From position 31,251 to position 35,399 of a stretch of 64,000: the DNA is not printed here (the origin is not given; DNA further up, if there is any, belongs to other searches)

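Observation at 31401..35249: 1282-aa fusion of degenerate Mrr-like endonuclease core, TPR-like array, GreA/B C-terminal-like domain and PIN-like nuclease: candidate stand-alone conflict/defence module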

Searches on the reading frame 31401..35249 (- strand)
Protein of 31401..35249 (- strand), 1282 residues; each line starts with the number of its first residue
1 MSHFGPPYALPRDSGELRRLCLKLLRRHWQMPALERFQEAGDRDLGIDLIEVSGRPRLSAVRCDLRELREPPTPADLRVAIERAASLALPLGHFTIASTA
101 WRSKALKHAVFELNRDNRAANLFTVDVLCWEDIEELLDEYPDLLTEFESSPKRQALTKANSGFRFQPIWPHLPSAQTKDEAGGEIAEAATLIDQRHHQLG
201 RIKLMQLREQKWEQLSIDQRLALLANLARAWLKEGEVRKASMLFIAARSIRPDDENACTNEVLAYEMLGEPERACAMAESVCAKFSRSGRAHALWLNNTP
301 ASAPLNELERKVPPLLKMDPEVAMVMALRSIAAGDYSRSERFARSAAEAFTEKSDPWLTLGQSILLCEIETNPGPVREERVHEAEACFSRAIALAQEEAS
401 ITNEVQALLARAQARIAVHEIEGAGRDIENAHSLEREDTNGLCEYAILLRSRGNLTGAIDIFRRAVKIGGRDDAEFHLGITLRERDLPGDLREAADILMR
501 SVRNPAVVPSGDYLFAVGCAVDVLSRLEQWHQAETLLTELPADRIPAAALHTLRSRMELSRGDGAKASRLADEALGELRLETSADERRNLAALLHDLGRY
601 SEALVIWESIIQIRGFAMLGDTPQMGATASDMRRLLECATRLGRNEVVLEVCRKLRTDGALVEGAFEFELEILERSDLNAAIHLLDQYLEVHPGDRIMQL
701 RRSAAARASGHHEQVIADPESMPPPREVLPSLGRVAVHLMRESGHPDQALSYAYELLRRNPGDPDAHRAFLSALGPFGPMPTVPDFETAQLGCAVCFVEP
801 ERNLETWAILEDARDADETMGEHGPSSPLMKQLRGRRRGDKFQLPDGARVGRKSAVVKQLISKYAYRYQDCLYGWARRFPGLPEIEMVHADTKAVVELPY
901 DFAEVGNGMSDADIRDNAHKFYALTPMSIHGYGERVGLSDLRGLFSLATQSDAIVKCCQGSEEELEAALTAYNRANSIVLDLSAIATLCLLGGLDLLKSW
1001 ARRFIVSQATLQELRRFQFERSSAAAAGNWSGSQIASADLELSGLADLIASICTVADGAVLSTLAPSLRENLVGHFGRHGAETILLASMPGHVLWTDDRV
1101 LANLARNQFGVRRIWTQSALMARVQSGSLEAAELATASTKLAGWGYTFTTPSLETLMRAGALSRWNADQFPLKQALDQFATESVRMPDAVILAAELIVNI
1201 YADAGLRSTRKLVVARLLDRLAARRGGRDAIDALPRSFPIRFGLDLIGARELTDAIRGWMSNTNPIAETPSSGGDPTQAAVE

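Call 4: search_protein_families(library=pfam, proteins=[window:31401-35249:-], max_evalue=1)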
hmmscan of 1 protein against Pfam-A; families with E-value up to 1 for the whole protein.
window:31401-35249:- (1282 aa): 9 families
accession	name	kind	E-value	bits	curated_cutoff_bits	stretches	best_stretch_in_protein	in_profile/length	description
PF20698.3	PIN-TPR-GreABC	-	1.3e-13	51.8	27.8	1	979-1106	1-137/138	PIN domain associated with the TPR-GreAB-C-PIN system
PF13428.12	TPR_14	-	2.9e-09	37.1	23.5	1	735-769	6-40/44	Tetratricopeptide repeat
PF14559.12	TPR_19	-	3.8e-06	27.6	25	1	742-768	3-29/68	Tetratricopeptide repeat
PF00515.34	TPR_1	-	8.3e-05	22.7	27.8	0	588-608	5-25/34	Tetratricopeptide repeat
PF13174.12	TPR_6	-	0.00026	21.9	26.3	0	263-288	8-33/33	Tetratricopeptide repeat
PF13414.12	TPR_11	-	0.0082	16.3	26.8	0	449-468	4-23/42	TPR repeat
PF13374.12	TPR_10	-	0.043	14.3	27.5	1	589-614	7-32/42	Tetratricopeptide repeat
PF07719.23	TPR_2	-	0.19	12.4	27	0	442-468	4-30/34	Tetratricopeptide repeat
PF20201.3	DUF6563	-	0.42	10.7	27.1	1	125-154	146-175/191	Family of unknown function (DUF6563)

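Call 5: search_protein_families(library=ncbifam, proteins=[window:31401-35249:-], max_evalue=1)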
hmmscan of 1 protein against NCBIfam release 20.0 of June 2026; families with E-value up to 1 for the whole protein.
window:31401-35249:- (1282 aa): 7 families
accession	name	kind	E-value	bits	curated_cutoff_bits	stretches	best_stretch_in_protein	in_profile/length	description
NF040959.1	MamA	equivalog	1.9e-05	24.2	200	1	383-481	89-182/204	magnetosome protein MamA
TIGR02917.1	PEP_TPR_lipo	equivalog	0.00013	19.9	312.2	1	391-468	450-528/899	XrtA/PEP-CTERM system TPR-repeat protein PrsT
NF052415.1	T3SS_chap_SctY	equivalog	0.00019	21.9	70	1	222-297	7-82/106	type III secretion apparatus assembly chaperone SctY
TIGR02521.1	type_IV_pilW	equivalog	0.0039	16.8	154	0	214-297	128-209/234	type IV pilus biogenesis/stability protein PilW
NF033920.0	C39_PA2778_fam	equivalog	0.12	11.8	150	0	401-468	186-253/255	PA2778 family cysteine peptidase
NF033762.1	social_mot_Tgl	equivalog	0.17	11.2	225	0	571-611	89-127/252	social motility TPR repeat lipoprotein Tgl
TIGR02552.1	LcrH_SycD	equivalog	0.64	9.7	104.8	0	225-283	56-114/136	SycD/LcrH family type III secretion system chaperone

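Call 6: search_protein_families(library=padloc, proteins=[window:31401-35249:-], max_evalue=1)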
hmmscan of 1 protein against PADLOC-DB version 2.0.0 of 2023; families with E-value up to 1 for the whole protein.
window:31401-35249:- (1282 aa): 3 families
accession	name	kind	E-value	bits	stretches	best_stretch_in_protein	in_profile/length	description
PDLC05071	PDC-S70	-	0.0053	14.9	1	978-1034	3-59/161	-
PDLC05068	PDC-S70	-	0.025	13.1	1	978-1019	3-44/125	-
PDLC05073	PDC-S70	-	0.027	12.4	1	978-1026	3-51/162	-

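Call 8: find_homologous_proteins(query=window:31401-35249:-, max_evalue=0.00001)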
Query window:31401-35249:- (1282 aa): 115 proteins with E <= 0.00001 among 8000 candidates.
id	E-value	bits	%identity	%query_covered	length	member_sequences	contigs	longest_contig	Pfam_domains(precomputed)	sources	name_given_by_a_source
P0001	0.0e+0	2866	100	100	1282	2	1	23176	PF14559.13,PF13428.13,PF20698.4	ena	-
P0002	0.0e+0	2354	82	99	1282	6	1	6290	PF14559.13,PF13428.13,PF20698.4,PF13174.13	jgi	jgi:tetratricopeptide (TPR) repeat protein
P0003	0.0e+0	2341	82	99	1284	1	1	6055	PF14559.13,PF13428.13,PF20698.4,PF13174.13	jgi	jgi:tetratricopeptide (TPR) repeat protein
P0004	0.0e+0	2288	81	99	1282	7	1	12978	PF14559.13,PF00515.35,PF13428.13,PF20698.4,PF13174.13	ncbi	-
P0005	0.0e+0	2287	80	100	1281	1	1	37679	PF14559.13,PF13428.13,PF20698.4,PF13174.13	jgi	jgi:tetratricopeptide (TPR) repeat protein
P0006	0.0e+0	2214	78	99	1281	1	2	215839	PF14559.13,PF13428.13,PF20698.4,PF13174.13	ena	-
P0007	0.0e+0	2206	77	99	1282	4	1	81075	PF00515.35,PF13428.13,PF20698.4,PF13174.13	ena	-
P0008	0.0e+0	2201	79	97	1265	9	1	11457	PF20698.4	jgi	jgi:tetratricopeptide (TPR) repeat protein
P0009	0.0e+0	2188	77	100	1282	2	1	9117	PF14559.13,PF13428.13,PF20698.4,PF13174.13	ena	-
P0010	0.0e+0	2168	76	99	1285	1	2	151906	PF13428.13,PF20698.4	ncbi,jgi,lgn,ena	jgi:tetratricopeptide (TPR) repeat protein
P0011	0.0e+0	2164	77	100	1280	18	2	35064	PF00515.35,PF20698.4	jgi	jgi:tetratricopeptide (TPR) repeat protein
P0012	0.0e+0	2161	76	98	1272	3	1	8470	PF00515.35,PF13428.13,PF20698.4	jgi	-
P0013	0.0e+0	2134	75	99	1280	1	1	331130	PF14559.13,PF13428.13,PF20698.4,PF13174.13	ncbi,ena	-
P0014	0.0e+0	2131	74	100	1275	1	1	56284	PF20698.4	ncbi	-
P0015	0.0e+0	2115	75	99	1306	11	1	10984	PF14559.13,PF13428.13,PF20698.4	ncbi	-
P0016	0.0e+0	2085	74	99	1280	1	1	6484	PF14559.13,PF13428.13,PF20698.4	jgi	jgi:tetratricopeptide (TPR) repeat protein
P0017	0.0e+0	2001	72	100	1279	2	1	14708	PF13428.13,PF20698.4,PF07719.24,PF13174.13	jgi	jgi:tetratricopeptide (TPR) repeat protein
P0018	0.0e+0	1930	69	98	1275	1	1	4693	PF00515.35,PF13428.13,PF20698.4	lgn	-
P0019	0.0e+0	1909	68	98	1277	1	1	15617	PF00515.35,PF20698.4,PF07719.24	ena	-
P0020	0.0e+0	1889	68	99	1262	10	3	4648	PF14559.13,PF00515.35,PF13428.13,PF20698.4,PF07719.24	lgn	-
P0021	0.0e+0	1811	65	98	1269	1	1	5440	PF01272.26,PF13428.13,PF20698.4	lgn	-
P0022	0.0e+0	1651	61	97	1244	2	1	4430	PF13428.13,PF20698.4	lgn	-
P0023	0.0e+0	1651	62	97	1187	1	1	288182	PF13428.13,PF20698.4,PF07719.24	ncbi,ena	-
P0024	0.0e+0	1629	61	99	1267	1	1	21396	PF13428.13,PF20698.4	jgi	jgi:tetratricopeptide (TPR) repeat protein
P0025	0.0e+0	1625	60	98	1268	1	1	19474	PF13428.13,PF20698.4,PF07719.24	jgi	jgi:tetratricopeptide (TPR) repeat protein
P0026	0.0e+0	1614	59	98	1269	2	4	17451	PF13428.13,PF20698.4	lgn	-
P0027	0.0e+0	1594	59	98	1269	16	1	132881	PF14559.13,PF00515.35,PF13428.13,PF20698.4,PF07719.24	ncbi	-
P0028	0.0e+0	1579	58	98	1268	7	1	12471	PF14559.13,PF13428.13,PF20698.4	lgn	-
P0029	0.0e+0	1445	54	98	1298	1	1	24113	PF00515.35,PF20698.4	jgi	jgi:tetratricopeptide (TPR) repeat protein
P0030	0.0e+0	1440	55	98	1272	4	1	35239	PF13428.13,PF20698.4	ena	-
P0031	0.0e+0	1434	53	98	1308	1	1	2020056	PF20698.4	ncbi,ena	-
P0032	0.0e+0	1433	53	98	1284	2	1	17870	PF00515.35,PF13428.13,PF20698.4,PF07719.24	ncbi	ncbi:MAG: hypothetical protein ABSD30_16575 [Candidatus Binatus sp.]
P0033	0.0e+0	1432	62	86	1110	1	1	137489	PF14559.13,PF13428.13,PF20698.4,PF13374.13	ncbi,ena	-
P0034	0.0e+0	1429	53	98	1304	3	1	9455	PF20698.4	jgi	-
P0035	0.0e+0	1426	52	99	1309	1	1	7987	PF20698.4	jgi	jgi:tetratricopeptide (TPR) repeat protein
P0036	0.0e+0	1425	53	99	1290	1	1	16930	PF13424.13,PF20698.4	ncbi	-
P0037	0.0e+0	1423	52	99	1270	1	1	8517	PF14559.13,PF13428.13,PF20698.4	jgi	jgi:tetratricopeptide (TPR) repeat protein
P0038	0.0e+0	1422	52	98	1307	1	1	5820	PF20698.4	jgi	jgi:tetratricopeptide (TPR) repeat protein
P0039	0.0e+0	1422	52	98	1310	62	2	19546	PF00515.35,PF13428.13,PF20698.4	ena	-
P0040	0.0e+0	1421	53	99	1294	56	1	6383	PF00515.35,PF20698.4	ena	-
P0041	0.0e+0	1420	52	98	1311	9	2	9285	PF00515.35,PF13428.13,PF20698.4,PF07719.24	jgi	jgi:tetratricopeptide (TPR) repeat protein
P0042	0.0e+0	1419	53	99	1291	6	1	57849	PF13428.13,PF20698.4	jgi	-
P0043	0.0e+0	1418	52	98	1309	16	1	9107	PF20698.4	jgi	jgi:tetratricopeptide (TPR) repeat protein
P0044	0.0e+0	1417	52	99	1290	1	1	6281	PF20698.4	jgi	-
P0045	0.0e+0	1416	52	99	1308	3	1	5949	PF20698.4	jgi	jgi:tetratricopeptide (TPR) repeat protein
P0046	0.0e+0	1416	52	98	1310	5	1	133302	PF20698.4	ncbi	-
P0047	0.0e+0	1416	52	99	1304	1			PF20698.4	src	-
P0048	0.0e+0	1416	53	99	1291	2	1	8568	PF13428.13,PF20698.4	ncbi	-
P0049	0.0e+0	1415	52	98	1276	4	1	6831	PF00515.35,PF13428.13,PF20698.4,PF07719.24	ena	-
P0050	0.0e+0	1415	53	98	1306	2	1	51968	PF13428.13,PF20698.4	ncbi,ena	-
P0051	0.0e+0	1414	53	98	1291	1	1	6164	PF20698.4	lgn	-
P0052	0.0e+0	1414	52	99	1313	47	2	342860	PF00515.35,PF20698.4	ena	-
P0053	0.0e+0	1413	52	99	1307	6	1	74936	PF13428.13,PF20698.4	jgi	-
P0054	0.0e+0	1413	52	98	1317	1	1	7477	PF20698.4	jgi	jgi:tetratricopeptide (TPR) repeat protein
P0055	0.0e+0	1412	52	98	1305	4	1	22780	PF20698.4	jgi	jgi:tetratricopeptide (TPR) repeat protein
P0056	0.0e+0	1411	52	98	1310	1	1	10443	PF00515.35,PF13428.13,PF20698.4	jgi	jgi:tetratricopeptide (TPR) repeat protein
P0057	0.0e+0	1411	52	99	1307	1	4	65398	PF00515.35,PF13428.13,PF20698.4,PF07719.24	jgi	jgi:tetratricopeptide (TPR) repeat protein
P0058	0.0e+0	1408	52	98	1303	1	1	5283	PF13428.13,PF20698.4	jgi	jgi:tetratricopeptide (TPR) repeat protein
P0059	0.0e+0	1408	52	99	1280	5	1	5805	PF00515.35,PF20698.4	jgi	jgi:tetratricopeptide (TPR) repeat protein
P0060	0.0e+0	1407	54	98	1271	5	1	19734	PF20698.4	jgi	jgi:tetratricopeptide (TPR) repeat protein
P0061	0.0e+0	1406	51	99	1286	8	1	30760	PF13428.13,PF20698.4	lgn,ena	-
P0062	0.0e+0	1405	52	99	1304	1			PF00515.35,PF20698.4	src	-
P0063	0.0e+0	1404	52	99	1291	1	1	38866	PF20698.4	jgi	jgi:tetratricopeptide (TPR) repeat protein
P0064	0.0e+0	1404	52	99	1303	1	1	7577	PF00515.35,PF20698.4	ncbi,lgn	ncbi:MAG: tetratricopeptide repeat protein [Candidatus Binatus sp.]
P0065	0.0e+0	1403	52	98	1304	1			PF00515.35,PF20698.4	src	-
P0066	0.0e+0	1402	51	99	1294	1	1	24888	PF00515.35,PF13428.13,PF20698.4,PF07719.24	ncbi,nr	ncbi:MAG TPA: hypothetical protein VEU51_02750 [Candidatus Acidoferrales bacterium]|nr:hypothetical 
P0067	0.0e+0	1402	51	99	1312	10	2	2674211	PF20698.4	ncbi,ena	-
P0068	0.0e+0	1401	51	99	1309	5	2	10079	PF13428.13,PF20698.4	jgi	jgi:tetratricopeptide (TPR) repeat protein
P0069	0.0e+0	1400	51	99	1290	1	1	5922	PF20698.4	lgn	-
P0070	0.0e+0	1399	52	98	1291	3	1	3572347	PF00515.35,PF13428.13,PF20698.4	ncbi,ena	-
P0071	0.0e+0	1397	54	99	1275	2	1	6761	PF00515.35,PF20698.4,PF07719.24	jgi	jgi:tetratricopeptide (TPR) repeat protein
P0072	0.0e+0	1394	51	98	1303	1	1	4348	PF00515.35,PF13424.13,PF20698.4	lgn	-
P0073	0.0e+0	1392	51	99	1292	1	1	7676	PF20698.4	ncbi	-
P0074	0.0e+0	1386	51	99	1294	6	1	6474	PF13428.13,PF20698.4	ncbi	-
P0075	0.0e+0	1386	52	99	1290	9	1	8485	PF20698.4,PF07719.24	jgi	-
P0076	0.0e+0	1385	51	99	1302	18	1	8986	PF13428.13,PF20698.4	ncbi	-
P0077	0.0e+0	1381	52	99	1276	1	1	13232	PF13424.13,PF20698.4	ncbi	ncbi:MAG: PIN domain-containing protein [Candidatus Binataceae bacterium]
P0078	0.0e+0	1381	52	98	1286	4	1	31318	PF00515.35,PF20698.4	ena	-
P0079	0.0e+0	1370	50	99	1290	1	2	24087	PF00515.35,PF20698.4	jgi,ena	jgi:tetratricopeptide (TPR) repeat protein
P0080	0.0e+0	1365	53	96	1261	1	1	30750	PF14559.13,PF00515.35,PF13424.13,PF13428.13,PF20698.4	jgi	jgi:tetratricopeptide (TPR) repeat protein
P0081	0.0e+0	1360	51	100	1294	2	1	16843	PF00515.35,PF13428.13,PF20698.4,PF07719.24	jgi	jgi:tetratricopeptide (TPR) repeat protein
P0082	0.0e+0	1360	51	99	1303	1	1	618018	PF20698.4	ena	-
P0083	0.0e+0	1357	52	98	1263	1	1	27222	PF13428.13,PF20698.4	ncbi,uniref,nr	ncbi:MAG: hypothetical protein Q7S58_02115 [Candidatus Binatus sp.]|uniref:tetratricopeptide repeat 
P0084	0.0e+0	1356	52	98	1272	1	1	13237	PF13428.13,PF20698.4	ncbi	-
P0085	0.0e+0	1352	52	97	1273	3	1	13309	PF14559.13,PF00515.35,PF13428.13,PF20698.4,PF07719.24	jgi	jgi:tetratricopeptide (TPR) repeat protein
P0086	0.0e+0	1349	51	99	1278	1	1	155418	PF13428.13,PF20698.4,PF07719.24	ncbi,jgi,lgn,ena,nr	ncbi:MAG TPA: hypothetical protein VMU16_13280 [Candidatus Binataceae bacterium]|nr:hypothetical pro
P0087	0.0e+0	1340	52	97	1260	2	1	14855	PF14559.13,PF00515.35,PF13428.13,PF20698.4,PF07719.24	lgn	-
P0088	0.0e+0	1334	50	99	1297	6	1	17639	PF01272.26,PF00515.35,PF13428.13,PF20698.4,PF07719.24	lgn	-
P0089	0.0e+0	1333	52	95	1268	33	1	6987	PF00515.35,PF13428.13,PF20698.4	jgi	-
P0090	0.0e+0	1333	52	98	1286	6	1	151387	PF00515.35,PF13428.13,PF20698.4,PF07719.24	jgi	jgi:tetratricopeptide (TPR) repeat protein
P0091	0.0e+0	1330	52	94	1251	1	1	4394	PF00515.35,PF13424.13,PF13428.13,PF20698.4,PF07719.24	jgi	-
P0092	0.0e+0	1328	51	99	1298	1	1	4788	PF13428.13,PF20698.4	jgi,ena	-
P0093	0.0e+0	1311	50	99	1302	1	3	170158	PF00515.35,PF13428.13,PF20698.4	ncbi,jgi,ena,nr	ncbi:MAG TPA: hypothetical protein VMV27_14820 [Candidatus Binataceae bacterium]|nr:hypothetical pro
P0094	0.0e+0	1310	50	98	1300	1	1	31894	PF14559.13,PF00515.35,PF13428.13,PF20698.4,PF07719.24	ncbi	-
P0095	0.0e+0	1307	52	92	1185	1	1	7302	PF00515.35,PF20698.4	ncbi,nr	ncbi:MAG: Transcription elongation factor, GreA/GreB family [Candidatus Binatus sp.]|nr:Transcriptio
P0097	1.8e-285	968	53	67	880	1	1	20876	PF20698.4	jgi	jgi:tetratricopeptide (TPR) repeat protein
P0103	1.8e-206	707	33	98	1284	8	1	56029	PF14559.13,PF13424.13,PF13432.13,PF13428.13,PF20698.4,PF07719.24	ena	-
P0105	9.2e-201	688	33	98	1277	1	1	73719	PF13428.13,PF20698.4,PF07719.24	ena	-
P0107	7.5e-195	668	32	98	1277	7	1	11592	PF14559.13,PF13432.13,PF13428.13,PF20698.4,PF07719.24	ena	-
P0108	5.9e-188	645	33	98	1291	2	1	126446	PF20698.4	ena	-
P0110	2.9e-125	438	29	97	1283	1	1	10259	PF14559.13,PF13428.13,PF20698.4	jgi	jgi:tetratricopeptide (TPR) repeat protein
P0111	1.7e-122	428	29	95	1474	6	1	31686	PF12844.14,PF01381.29,PF20698.4,PF13560.13,PF13443.13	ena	-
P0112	4.0e-116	407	31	79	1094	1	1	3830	PF13428.13,PF20698.4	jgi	jgi:tetratricopeptide (TPR) repeat protein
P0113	4.0e-115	404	27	91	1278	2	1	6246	PF14559.13,PF13432.13,PF13428.13,PF20698.4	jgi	jgi:predicted Zn-dependent protease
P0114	3.9e-53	199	23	98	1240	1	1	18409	PF13432.13,PF20698.4,PF13181.13,PF07719.24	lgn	-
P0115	5.9e-25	105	23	91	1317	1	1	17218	PF14559.13,PF13428.13,PF20698.4,PF07719.24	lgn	-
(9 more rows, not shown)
